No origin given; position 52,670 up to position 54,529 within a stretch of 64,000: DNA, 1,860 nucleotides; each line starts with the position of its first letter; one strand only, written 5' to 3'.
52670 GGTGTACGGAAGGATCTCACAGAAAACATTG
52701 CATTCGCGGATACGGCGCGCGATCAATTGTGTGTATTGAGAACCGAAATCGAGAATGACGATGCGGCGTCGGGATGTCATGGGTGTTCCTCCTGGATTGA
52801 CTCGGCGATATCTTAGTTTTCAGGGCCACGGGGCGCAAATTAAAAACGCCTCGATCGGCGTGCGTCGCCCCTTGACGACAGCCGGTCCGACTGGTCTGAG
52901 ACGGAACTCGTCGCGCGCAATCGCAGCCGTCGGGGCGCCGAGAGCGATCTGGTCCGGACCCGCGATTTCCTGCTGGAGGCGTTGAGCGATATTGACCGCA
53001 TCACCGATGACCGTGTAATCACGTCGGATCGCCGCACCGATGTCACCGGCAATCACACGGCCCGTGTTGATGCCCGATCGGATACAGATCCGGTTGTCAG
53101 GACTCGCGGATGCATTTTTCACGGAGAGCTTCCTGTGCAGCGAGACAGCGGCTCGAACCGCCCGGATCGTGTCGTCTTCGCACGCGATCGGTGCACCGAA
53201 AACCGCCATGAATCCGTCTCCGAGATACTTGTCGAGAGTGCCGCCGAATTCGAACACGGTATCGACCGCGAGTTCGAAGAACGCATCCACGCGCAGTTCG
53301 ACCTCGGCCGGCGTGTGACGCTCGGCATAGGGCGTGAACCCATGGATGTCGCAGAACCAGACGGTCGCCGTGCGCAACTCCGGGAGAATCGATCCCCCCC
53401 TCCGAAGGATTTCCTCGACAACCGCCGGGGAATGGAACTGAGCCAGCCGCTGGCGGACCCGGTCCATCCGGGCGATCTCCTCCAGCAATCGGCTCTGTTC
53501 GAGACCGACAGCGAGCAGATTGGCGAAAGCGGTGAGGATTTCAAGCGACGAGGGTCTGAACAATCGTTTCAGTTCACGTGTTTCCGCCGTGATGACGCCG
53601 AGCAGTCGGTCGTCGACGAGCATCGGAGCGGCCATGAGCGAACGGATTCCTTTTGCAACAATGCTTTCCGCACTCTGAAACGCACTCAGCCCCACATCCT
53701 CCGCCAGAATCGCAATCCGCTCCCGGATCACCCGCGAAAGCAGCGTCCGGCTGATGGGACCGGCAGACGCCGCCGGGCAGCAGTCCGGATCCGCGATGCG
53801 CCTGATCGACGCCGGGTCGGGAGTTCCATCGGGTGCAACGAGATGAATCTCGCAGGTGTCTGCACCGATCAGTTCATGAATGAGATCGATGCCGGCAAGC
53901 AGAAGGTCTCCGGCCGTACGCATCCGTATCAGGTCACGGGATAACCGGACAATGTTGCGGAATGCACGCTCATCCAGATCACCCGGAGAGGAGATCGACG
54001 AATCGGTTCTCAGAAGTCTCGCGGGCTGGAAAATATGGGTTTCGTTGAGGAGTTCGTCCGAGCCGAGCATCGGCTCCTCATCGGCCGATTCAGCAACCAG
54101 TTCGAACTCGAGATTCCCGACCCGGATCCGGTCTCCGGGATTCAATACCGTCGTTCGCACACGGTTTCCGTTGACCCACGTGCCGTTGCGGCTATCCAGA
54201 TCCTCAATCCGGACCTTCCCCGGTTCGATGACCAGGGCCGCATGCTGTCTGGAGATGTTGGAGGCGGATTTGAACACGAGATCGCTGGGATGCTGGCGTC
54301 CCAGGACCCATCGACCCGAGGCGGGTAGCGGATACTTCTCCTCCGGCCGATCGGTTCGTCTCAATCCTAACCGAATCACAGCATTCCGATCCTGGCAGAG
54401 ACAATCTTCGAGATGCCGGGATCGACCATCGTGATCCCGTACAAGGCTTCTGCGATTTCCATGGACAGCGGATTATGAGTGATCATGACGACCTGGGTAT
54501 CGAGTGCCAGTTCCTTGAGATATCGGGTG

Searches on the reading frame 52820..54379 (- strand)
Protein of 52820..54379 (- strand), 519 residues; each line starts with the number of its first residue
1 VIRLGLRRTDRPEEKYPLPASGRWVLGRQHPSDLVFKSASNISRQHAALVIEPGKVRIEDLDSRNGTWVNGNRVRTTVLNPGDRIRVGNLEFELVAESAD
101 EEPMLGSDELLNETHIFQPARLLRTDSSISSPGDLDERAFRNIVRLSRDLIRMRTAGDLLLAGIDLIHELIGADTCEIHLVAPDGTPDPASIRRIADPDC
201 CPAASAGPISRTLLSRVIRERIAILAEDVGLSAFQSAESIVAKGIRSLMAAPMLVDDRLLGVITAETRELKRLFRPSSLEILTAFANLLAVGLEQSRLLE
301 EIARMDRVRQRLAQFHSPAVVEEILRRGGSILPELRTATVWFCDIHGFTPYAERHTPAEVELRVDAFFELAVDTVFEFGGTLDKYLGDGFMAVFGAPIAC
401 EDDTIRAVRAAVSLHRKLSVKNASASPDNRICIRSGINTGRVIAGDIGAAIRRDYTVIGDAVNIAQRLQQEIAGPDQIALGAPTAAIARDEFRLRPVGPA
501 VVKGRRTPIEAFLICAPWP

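Call 82: search_protein_families(library=pfam, proteins=[window:52820-54379:-], max_evalue=0.00001)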
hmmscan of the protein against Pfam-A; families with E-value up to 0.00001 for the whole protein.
window:52820-54379:- (519 aa): 5 families
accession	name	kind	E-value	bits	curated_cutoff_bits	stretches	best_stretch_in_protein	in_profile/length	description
PF00211.25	Guanylate_cyc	-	2.1e-20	73.6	21.9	1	337-514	8-181/183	Adenylate and Guanylate cyclase catalytic domain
PF00498.31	FHA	-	7.4e-19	68.4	20.7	1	24-88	1-67/67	FHA domain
PF16697.10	Yop-YscD_cpl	-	1.9e-15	57.3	33.2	1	15-97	11-93/94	Inner membrane component of T3SS, cytoplasmic domain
PF01590.32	GAF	-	2.6e-11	44.6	22.4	1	164-292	10-132/133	GAF domain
PF13185.12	GAF_2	-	1.1e-09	39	28.6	1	158-294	6-136/136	GAF domain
